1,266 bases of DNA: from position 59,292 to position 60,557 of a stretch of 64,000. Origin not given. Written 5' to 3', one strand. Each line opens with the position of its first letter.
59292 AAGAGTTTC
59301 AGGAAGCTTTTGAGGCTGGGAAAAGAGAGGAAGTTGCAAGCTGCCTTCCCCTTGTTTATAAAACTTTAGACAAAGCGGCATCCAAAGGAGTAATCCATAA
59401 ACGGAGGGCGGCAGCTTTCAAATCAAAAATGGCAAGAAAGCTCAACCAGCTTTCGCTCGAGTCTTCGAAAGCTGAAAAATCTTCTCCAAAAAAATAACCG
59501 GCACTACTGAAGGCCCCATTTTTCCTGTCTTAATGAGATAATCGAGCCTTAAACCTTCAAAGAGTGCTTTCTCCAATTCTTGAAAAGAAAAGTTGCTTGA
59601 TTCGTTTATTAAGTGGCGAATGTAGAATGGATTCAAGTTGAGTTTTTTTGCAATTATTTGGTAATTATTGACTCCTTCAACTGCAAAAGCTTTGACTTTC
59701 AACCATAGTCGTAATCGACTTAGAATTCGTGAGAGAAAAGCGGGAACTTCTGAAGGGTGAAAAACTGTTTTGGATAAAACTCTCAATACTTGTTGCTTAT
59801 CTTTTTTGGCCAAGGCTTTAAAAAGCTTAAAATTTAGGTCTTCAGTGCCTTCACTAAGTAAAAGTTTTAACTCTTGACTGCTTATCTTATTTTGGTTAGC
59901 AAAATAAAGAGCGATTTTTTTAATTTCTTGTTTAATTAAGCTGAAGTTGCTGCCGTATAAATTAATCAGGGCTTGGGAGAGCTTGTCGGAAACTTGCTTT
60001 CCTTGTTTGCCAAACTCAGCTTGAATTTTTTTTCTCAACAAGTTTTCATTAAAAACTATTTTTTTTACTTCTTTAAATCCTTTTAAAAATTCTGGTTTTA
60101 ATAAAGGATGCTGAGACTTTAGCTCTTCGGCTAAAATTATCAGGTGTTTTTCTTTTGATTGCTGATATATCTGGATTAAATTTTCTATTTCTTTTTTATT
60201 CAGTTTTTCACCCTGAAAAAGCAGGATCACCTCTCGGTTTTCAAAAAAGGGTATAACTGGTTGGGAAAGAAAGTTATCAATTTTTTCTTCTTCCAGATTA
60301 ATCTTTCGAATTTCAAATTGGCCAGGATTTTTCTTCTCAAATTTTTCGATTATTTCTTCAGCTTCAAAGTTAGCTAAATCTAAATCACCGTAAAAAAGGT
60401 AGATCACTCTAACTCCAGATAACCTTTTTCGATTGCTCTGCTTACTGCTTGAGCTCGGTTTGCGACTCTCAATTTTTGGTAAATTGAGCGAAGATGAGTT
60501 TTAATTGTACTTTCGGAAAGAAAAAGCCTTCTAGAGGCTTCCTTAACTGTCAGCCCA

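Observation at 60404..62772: NarL-type two-component system inserted into, and translationally coupled within, the comEC-holA operon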

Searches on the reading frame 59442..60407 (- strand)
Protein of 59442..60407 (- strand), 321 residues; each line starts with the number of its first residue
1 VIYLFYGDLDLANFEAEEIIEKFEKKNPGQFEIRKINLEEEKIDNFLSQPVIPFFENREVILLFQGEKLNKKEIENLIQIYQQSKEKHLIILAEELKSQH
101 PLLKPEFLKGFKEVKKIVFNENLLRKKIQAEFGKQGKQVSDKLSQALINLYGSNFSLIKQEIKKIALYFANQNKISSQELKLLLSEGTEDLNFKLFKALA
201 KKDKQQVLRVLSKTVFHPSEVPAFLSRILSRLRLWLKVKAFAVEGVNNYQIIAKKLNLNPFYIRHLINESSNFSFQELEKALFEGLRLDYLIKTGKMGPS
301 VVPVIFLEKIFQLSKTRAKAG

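Call 3: search_protein_families(library=pfam, proteins=[window:59442-60407:-], max_evalue=0.01)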
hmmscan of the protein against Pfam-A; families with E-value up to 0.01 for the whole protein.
window:59442-60407:- (321 aa): 1 family
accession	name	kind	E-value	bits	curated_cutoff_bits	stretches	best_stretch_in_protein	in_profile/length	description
PF21694.2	DNA_pol3_delta_C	-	7.9e-18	65.1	27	1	193-304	5-115/121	DNA polymerase III delta subunit, C-terminal domain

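Call 6: find_encoding_contigs(protein=window:59442-60407:-, flank=10000, max_places=10)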
Protein window:59442-60407:- (321 aa): 2 contigs read that carry it; 2 places shown.
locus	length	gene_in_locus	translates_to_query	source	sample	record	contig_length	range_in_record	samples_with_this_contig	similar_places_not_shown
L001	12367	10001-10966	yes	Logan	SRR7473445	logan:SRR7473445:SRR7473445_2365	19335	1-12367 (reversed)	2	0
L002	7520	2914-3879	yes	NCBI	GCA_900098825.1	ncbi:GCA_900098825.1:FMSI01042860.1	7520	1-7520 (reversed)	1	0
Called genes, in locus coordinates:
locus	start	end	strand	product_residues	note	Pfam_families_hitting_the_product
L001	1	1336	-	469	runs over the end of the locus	PF02878:PGM_PMM_I, PF02879:PGM_PMM_II, PF02880:PGM_PMM_III, PF00408:PGM_PMM_IV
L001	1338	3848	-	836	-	PF00483:NTP_transferase, PF12804:NTP_transf_3, PF25084:LbH_EIF2B, PF24894:Hexapep_GlmU (weak), PF25087:GMPPB_C, PF02878:PGM_PMM_I, PF02879:PGM_PMM_II, PF02880:PGM_PMM_III, +1 more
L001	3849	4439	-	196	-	PF01066:CDP-OH_P_transf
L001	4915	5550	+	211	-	PF10531:SLBB, PF22461:SLBB_2 (weak), PF12826:HHH_2 (faint), PF12836:HHH_3, PF14520:HHH_5 (faint), PF00633:HHH, PF03934:T2SSK (weak)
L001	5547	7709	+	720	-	PF03772:Competence, PF00753:Lactamase_B, PF23023:Anti-Pycsar_Apyc1 (weak), PF12706:Lactamase_B_2 (weak)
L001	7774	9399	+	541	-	PF01590:GAF, PF13185:GAF_2, PF13492:GAF_3, PF07730:HisKA_3 (weak), PF02518:HATPase_c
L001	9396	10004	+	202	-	PF00072:Response_reg, PF08281:Sigma70_r4_2 (weak), PF00196:GerE, PF04545:Sigma70_r4 (weak)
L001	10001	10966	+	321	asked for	PF21694:DNA_pol3_delta_C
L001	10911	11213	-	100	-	PF01649:Ribosomal_S20p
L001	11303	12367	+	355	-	?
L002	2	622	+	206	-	?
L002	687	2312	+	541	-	PF01590:GAF, PF13185:GAF_2, PF13492:GAF_3, PF07730:HisKA_3 (weak), PF02518:HATPase_c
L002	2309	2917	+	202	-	PF00072:Response_reg, PF08281:Sigma70_r4_2 (weak), PF00196:GerE, PF04545:Sigma70_r4 (weak)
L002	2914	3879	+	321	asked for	PF21694:DNA_pol3_delta_C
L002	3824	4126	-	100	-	PF01649:Ribosomal_S20p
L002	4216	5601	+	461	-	PF04715:, PF00425:Chorismate_bind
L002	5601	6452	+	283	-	PF01063:Aminotran_4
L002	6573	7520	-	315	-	?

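Call 7: find_homologous_proteins(query=window:59442-60407:-, max_evalue=0.00001)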
Query window:59442-60407:- (321 aa): 7 proteins with E <= 0.00001 among 4052 candidates.
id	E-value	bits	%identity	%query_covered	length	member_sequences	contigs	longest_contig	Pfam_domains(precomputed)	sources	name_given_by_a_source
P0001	4.9e-196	668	100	100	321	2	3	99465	PF21694.3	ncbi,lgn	-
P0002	5.4e-154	530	81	98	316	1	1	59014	PF21694.3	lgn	-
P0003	4.3e-139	481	73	100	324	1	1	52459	PF21694.3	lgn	-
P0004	3.7e-132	459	69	100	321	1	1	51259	PF21694.3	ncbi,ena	-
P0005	1.5e-128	447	66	99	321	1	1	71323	PF06144.20,PF21694.3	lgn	-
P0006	6.6e-120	418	62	100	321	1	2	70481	PF21694.3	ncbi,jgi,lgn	-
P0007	2.3e-8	52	27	64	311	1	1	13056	PF06144.20,PF21694.3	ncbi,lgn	-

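Call 10: find_encoding_contigs(protein=P0006, flank=10000, max_places=3)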
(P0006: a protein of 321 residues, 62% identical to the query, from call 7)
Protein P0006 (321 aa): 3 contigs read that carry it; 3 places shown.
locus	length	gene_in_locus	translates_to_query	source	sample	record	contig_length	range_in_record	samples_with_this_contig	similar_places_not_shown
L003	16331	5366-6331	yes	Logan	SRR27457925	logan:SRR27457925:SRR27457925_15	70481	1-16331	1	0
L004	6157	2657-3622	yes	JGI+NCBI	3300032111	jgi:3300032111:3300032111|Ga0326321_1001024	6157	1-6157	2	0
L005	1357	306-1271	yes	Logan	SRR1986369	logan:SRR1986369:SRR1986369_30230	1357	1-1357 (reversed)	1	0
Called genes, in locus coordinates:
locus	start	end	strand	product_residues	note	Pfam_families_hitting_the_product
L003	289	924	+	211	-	PF10531:SLBB, PF22461:SLBB_2 (weak), PF14520:HHH_5 (faint), PF12826:HHH_2 (faint), PF12836:HHH_3, PF00633:HHH, PF03934:T2SSK (weak), PF14716:HHH_8 (faint)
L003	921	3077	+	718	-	PF03772:Competence, PF00753:Lactamase_B, PF23023:Anti-Pycsar_Apyc1 (weak), PF12706:Lactamase_B_2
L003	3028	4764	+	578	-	PF01590:GAF, PF13185:GAF_2, PF13492:GAF_3, PF07730:HisKA_3, PF02518:HATPase_c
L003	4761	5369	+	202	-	PF00072:Response_reg, PF00196:GerE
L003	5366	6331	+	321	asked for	PF21694:DNA_pol3_delta_C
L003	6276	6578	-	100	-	PF01649:Ribosomal_S20p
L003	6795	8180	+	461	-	PF04715:, PF00425:Chorismate_bind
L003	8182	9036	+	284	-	PF01063:Aminotran_4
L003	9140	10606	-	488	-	PF01425:Amidase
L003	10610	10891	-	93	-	PF02686:GatC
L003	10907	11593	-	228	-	PF02517:Rce1-like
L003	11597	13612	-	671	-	PF22745:Nlig-Ia, PF01653:DNA_ligase_aden, PF03120:OB_DNA_ligase, PF03119:DNA_ligase_ZBD, PF12826:HHH_2, PF14520:HHH_5 (weak), PF00633:HHH (weak), PF00533:BRCT, +1 more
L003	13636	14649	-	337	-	PF02547:Queuosine_synth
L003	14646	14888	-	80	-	PF11146:DUF2905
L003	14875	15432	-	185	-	PF02677:QueH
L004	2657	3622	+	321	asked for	PF21694:DNA_pol3_delta_C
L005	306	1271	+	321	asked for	PF21694:DNA_pol3_delta_C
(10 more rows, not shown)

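Call 17: find_encoding_contigs(protein=P0007, flank=10000, max_places=3)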
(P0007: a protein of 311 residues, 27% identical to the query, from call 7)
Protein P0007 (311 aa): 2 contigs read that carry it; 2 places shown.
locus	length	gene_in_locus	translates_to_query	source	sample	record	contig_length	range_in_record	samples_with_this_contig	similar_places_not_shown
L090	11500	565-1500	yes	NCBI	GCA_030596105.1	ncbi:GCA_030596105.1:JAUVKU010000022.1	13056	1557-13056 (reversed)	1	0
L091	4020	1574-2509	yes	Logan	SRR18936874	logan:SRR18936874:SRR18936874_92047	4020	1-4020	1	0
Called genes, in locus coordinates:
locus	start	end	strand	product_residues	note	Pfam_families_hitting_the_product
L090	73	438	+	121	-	PF00072:Response_reg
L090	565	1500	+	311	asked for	PF06144:DNA_pol3_delta, PF21694:DNA_pol3_delta_C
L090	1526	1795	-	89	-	PF01649:Ribosomal_S20p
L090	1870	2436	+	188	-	PF01330:RuvA_N, PF14520:HHH_5, PF07499:RuvA_C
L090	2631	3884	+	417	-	PF08245:Mur_ligase_M, PF02875:Mur_ligase_C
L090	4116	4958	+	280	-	PF03807:F420_oxidored, PF14748:P5CR_dimer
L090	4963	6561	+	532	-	PF00171:Aldedh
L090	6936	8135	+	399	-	PF01053:Cys_Met_Meta_PP, PF00155:Aminotran_1_2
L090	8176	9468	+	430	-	PF02812:ELFV_dehydrog_N, PF00208:ELFV_dehydrog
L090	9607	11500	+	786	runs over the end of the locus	PF00037:Fer4 (faint), PF12838:Fer4_7, PF13187:Fer4_9 (weak), PF13237:Fer4_10 (weak), PF13484:Fer4_16 (faint), PF01855:POR_N, PF17147:PFOR_II, PF02775:TPP_enzyme_C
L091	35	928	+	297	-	PF02739:5_3_exonuc_N, PF01367:5_3_exonuc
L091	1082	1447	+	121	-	PF00072:Response_reg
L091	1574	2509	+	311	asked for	PF06144:DNA_pol3_delta, PF21694:DNA_pol3_delta_C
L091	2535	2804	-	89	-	PF01649:Ribosomal_S20p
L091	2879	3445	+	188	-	PF01330:RuvA_N, PF14520:HHH_5, PF07499:RuvA_C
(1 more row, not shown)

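Call 20: find_related_loci(query=A2, collection=metagenome_contigs, flank=10000)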
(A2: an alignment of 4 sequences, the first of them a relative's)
Query A2 (720 aa) in metagenome_contigs; peptide patterns used: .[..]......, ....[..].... (x = any residue, [..] = any of these).
600 stretches matched a pattern (row limit reached: there are more); 558 encode a relative of the query (tblastn E <= 1e-3); the best 80 are kept; 80 distinct loci.
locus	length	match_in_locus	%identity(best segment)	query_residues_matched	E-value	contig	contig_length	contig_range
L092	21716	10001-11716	32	164-716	7e-80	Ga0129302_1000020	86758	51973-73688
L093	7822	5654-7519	30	163-720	6e-67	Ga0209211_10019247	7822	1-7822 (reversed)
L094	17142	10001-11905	29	144-715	7e-64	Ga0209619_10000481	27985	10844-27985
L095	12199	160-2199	28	59-715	9e-58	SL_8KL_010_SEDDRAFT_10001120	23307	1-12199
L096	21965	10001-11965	27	108-720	6e-57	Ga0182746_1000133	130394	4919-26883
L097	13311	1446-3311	29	163-717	8e-57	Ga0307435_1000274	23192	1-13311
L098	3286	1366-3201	29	165-718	7e-56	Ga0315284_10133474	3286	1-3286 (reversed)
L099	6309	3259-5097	29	163-716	6e-55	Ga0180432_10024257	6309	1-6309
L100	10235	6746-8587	29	163-713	2e-54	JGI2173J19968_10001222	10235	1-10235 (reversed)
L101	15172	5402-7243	28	166-713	4e-54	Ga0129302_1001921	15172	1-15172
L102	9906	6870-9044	27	75-713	3e-53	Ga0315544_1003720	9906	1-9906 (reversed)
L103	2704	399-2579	28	57-714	9e-54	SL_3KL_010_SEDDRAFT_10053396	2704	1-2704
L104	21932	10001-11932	28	101-715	1e-52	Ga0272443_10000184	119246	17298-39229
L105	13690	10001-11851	29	163-716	2e-52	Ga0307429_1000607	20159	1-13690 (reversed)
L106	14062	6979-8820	29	163-713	2e-52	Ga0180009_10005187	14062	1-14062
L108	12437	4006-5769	27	174-713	9e-52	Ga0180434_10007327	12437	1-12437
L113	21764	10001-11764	27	174-713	1e-50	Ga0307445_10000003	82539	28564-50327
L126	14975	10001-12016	25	123-713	6e-48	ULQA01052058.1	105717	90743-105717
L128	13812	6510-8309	27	162-713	6e-48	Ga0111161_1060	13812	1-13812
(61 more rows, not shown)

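Call 29: search_protein_families(library=pfam, proteins=[L126:6488-7177:+, L126:7170-8684:+, L126:8659-9597:+, L092:13094-14011:+, L090:73-438:+, L092:12051-13019:+], max_evalue=0.001)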
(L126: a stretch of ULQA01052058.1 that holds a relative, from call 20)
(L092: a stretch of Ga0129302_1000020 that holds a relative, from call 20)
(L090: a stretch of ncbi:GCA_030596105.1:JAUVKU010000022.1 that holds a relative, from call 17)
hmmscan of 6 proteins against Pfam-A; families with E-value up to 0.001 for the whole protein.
L126:6488-7177:+ (229 aa): 2 families
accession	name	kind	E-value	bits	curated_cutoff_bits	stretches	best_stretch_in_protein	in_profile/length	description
PF00072.30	Response_reg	-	8.2e-31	106.9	30.2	1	5-112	1-109/111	Response regulator receiver domain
PF00486.34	Trans_reg_C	-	1.2e-29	102.6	26.2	1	151-227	1-77/77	Transcriptional regulatory protein, C terminal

L126:7170-8684:+ (504 aa): 3 families
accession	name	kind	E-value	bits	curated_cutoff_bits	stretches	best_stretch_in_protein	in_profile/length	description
PF02518.31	HATPase_c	-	6.5e-32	110.7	26.4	1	382-491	2-109/111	Histidine kinase-, DNA gyrase B-, and HSP90-like ATPase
PF00512.31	HisKA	-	9.2e-13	48.5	26.9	1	269-334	1-64/66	His Kinase A (phospho-acceptor) domain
PF14501.12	HATPase_c_5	-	5e-06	26.8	22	1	383-480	3-93/102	GHKL domain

L126:8659-9597:+ (312 aa): 1 family
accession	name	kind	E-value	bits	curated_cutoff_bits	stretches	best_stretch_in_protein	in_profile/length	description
PF10646.14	Germane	-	8.8e-36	123.5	23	2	182-289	1-114/117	Sporulation and spore germination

L092:13094-14011:+ (305 aa): 2 families
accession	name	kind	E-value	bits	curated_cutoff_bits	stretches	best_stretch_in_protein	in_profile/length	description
PF14257.11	DUF4349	-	2.8e-52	177.6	27.7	1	74-296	1-211/213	Domain of unknown function (DUF4349)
PF10234.14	Cluap1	-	0.00096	19.1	25.8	0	145-232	81-169/268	Clusterin-associated protein-1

L090:73-438:+ (121 aa): 1 family
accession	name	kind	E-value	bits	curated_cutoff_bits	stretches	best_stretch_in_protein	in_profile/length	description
PF00072.30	Response_reg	-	1.5e-25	90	30.2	1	4-116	1-110/111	Response regulator receiver domain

L092:12051-13019:+ (322 aa): 3 families
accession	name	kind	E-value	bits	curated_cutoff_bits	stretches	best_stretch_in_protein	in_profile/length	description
PF21694.2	DNA_pol3_delta_C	-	2.5e-29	102.2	27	1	199-320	1-121/121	DNA polymerase III delta subunit, C-terminal domain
PF06144.19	DNA_pol3_delta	-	4.1e-14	53.1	21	1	13-126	1-123/124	DNA polymerase III, delta subunit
PF13177.12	DNA_pol3_delta2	-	0.00037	20.9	27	0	53-108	85-142/161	DNA polymerase III, delta subunit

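Call 48: search_protein_families(library=ncbifam, proteins=[window:59442-60407:-, L001:5547-7706:+], max_evalue=0.01)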
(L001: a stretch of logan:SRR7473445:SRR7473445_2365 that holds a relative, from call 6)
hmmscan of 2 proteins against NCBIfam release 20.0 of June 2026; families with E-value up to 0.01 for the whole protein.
window:59442-60407:- (321 aa): 1 family
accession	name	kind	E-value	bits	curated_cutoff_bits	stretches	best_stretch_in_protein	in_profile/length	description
TIGR01128.2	holA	equivalog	1.8e-38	132.7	80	1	2-300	1-306/316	DNA polymerase III subunit delta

L001:5547-7706:+ (720 aa): 11 families
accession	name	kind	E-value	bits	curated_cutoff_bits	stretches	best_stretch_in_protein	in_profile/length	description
TIGR00361.1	ComEC_Rec2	equivalog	2.6e-62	210.9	190.05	1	164-700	112-663/663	DNA internalization-related competence protein ComEC/Rec2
TIGR00360.1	ComEC_N-term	subfamily_domain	8e-31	107.6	36.5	1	207-376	1-168/171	ComEC/Rec2-related protein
NF008580.0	PRK11539.1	equivalog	2e-30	105.8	969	1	191-706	211-728/758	ComEC family protein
NF045979.1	ComEC_MAG0480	equivalog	7.9e-24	84.2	150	1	10-445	32-456/461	MAG0480 family ComEC-like protein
NF049846.1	blaAHM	exception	2.6e-17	62.7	590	1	479-714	65-303/304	AHM family subclass B3-like metallo-beta-lactamase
NF002553.0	PRK02113.1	equivalog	1e-05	25.1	386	1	496-542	43-86/252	MBL fold metallo-hydrolase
NF041809.1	Avs1a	equivalog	2.4e-05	23.3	420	0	485-539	5-63/387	AVAST type 1 anti-phage system MBL fold metallo-hydrolase Avs1a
NF041257.1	GntH_guanitoxin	equivalog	0.0002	20.3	333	1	489-542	33-87/374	guanitoxin biosynthesis MBL fold metallo-hydrolase GntH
NF012229.1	bla_class_B_core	domain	0.0027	17.9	100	1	491-593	18-121/139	metallo-beta-lactamase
TIGR00649.1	MG423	subfamily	0.0044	15.5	400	1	521-557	57-93/546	RNase J family beta-CASP ribonuclease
NF058524.1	6A-MBL_enzyme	equivalog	0.0069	15.6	220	0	483-537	3-71/346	anti-phage 6A-MBL system MBL-fold protein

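Call 53: find_encoding_contigs(protein=P0002, flank=6500, max_places=1)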
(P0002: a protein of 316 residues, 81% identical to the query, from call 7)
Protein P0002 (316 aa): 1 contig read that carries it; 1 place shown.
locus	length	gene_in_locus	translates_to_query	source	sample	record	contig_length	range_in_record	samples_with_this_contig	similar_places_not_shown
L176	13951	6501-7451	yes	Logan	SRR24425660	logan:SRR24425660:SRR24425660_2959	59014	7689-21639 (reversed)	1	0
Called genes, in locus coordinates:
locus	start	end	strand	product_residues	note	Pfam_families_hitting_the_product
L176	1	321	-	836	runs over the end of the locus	PF00483:NTP_transferase, PF12804:NTP_transf_3, PF25084:LbH_EIF2B, PF24894:Hexapep_GlmU (weak), PF25087:GMPPB_C, PF02878:PGM_PMM_I, PF02879:PGM_PMM_II, PF02880:PGM_PMM_III, +1 more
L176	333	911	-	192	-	PF01066:CDP-OH_P_transf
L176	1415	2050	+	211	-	PF10531:SLBB, PF22461:SLBB_2, PF12826:HHH_2 (faint), PF12836:HHH_3, PF14520:HHH_5 (faint), PF00633:HHH, PF03934:T2SSK (faint), PF14716:HHH_8 (faint)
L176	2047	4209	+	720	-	PF03772:Competence, PF00753:Lactamase_B, PF23023:Anti-Pycsar_Apyc1, PF12706:Lactamase_B_2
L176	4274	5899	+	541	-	PF01590:GAF, PF13185:GAF_2, PF13492:GAF_3, PF07730:HisKA_3 (weak), PF02518:HATPase_c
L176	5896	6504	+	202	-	PF00072:Response_reg, PF00196:GerE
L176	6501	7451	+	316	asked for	PF21694:DNA_pol3_delta_C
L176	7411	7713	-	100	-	PF01649:Ribosomal_S20p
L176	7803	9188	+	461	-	PF04715:, PF00425:Chorismate_bind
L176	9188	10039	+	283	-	PF01063:Aminotran_4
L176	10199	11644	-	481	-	PF01425:Amidase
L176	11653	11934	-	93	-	PF02686:GatC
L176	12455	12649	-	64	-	-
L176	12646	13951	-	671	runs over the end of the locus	PF22745:Nlig-Ia, PF01653:DNA_ligase_aden, PF03120:OB_DNA_ligase, PF03119:DNA_ligase_ZBD, PF12826:HHH_2, PF00633:HHH (weak), PF00533:BRCT, PF12738:PTCB-BRCT, +1 more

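Call 54: find_encoding_contigs(protein=P0003, flank=6500, max_places=1)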
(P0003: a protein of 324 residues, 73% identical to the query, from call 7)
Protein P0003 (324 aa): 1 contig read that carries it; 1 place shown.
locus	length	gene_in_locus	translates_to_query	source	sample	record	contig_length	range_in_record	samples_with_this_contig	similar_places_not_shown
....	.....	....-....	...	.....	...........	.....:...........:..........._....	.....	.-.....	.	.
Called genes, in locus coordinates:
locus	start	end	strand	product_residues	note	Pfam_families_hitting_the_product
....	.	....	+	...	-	?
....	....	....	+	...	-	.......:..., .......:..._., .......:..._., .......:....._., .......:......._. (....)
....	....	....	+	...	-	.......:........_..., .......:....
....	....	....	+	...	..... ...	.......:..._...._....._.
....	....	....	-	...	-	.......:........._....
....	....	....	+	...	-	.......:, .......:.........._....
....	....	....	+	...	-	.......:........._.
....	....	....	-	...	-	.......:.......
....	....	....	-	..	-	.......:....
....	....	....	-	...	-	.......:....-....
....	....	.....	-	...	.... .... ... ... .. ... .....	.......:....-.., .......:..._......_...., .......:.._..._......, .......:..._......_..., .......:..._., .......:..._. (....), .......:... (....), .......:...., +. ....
